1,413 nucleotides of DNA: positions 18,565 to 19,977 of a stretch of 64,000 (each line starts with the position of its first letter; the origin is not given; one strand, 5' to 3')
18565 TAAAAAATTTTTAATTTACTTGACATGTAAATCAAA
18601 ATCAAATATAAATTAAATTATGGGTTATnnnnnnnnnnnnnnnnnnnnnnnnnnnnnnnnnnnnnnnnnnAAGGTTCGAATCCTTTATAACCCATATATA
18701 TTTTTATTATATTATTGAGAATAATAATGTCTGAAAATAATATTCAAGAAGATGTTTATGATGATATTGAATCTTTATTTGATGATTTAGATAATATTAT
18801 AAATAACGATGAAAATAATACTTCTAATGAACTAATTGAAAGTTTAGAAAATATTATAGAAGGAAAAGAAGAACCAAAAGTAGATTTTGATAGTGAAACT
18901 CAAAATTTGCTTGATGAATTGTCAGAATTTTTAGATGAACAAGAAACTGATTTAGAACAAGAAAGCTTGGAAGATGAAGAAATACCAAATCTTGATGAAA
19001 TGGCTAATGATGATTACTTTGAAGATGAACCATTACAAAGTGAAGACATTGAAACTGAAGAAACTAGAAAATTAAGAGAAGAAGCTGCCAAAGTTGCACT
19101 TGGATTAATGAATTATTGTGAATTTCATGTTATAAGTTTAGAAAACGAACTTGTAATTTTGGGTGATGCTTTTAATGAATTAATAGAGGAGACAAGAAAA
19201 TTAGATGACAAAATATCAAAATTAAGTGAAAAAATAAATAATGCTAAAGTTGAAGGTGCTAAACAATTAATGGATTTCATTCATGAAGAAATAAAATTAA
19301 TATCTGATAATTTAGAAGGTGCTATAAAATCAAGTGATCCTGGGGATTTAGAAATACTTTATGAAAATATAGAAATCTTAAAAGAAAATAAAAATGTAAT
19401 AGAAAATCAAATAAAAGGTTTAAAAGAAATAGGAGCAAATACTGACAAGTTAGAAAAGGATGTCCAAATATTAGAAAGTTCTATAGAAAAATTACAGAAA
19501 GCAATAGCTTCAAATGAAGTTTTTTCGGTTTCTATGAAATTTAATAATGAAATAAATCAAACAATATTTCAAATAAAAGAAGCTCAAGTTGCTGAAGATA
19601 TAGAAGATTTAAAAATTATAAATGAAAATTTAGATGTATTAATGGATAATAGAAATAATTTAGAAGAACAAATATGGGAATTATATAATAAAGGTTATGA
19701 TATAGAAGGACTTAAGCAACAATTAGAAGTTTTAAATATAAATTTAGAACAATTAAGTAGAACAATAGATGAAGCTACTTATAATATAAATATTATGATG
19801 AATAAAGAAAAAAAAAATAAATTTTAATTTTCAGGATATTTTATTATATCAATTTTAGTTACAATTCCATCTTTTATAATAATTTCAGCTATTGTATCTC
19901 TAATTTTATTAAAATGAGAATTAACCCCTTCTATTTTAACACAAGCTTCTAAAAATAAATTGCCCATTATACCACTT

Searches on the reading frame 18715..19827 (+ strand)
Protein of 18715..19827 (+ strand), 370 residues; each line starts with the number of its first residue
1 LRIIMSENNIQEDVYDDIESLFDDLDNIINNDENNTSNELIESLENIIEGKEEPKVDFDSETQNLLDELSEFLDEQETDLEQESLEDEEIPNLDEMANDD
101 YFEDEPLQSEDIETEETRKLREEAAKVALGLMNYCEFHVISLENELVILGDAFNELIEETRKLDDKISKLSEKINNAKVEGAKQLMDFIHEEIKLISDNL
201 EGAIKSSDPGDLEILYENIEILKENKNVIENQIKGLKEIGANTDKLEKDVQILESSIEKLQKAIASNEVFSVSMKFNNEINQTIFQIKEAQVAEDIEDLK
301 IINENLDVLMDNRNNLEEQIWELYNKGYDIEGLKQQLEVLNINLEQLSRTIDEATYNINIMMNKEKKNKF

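Call 19: search_protein_families(library=pfam, proteins=[window:18715-19827:+], max_evalue=0.00001)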
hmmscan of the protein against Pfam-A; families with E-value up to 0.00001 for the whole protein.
window:18715-19827:+ (370 aa): 0 families

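Call 66: search_protein_families(library=ncbifam, proteins=[window:18715-19827:+], max_evalue=0.01)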
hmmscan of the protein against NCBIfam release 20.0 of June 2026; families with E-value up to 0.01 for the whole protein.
window:18715-19827:+ (370 aa): 1 family
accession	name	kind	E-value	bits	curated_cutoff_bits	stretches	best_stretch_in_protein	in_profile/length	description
NF045487.1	ASRP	equivalog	5.3e-06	25.3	300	1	208-363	116-275/593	archaea-specific SMC-related protein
